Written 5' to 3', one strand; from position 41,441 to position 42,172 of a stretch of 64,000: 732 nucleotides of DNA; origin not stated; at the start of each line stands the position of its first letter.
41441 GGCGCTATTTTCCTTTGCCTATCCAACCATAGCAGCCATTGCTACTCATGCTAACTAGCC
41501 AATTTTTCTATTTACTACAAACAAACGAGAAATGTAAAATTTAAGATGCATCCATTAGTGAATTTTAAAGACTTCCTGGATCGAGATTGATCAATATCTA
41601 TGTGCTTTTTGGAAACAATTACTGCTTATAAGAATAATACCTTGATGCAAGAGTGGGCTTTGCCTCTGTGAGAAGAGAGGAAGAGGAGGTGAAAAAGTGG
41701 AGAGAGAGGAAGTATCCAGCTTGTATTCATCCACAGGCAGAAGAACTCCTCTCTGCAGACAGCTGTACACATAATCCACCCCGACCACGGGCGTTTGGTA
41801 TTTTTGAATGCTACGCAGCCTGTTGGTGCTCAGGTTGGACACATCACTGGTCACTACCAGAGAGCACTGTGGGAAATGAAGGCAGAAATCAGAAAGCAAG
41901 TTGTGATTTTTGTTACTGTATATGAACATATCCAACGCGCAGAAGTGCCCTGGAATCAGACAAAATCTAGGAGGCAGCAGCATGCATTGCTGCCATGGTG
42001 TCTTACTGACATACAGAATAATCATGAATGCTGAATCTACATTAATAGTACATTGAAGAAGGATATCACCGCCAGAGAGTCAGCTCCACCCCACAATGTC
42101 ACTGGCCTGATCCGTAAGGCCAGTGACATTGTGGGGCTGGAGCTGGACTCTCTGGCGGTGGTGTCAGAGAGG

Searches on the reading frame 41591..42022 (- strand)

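Call 57: search_protein_families(library=pfam, proteins=[window:41591-42022:-], max_evalue=0.01)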
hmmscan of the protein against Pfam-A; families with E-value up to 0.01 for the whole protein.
window:41591-42022:- (143 aa): 1 family
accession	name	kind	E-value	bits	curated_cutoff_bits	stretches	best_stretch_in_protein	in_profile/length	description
PF16589.12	BRCT_2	-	0.0046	17.7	27.3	1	55-100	42-85/86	BRCT domain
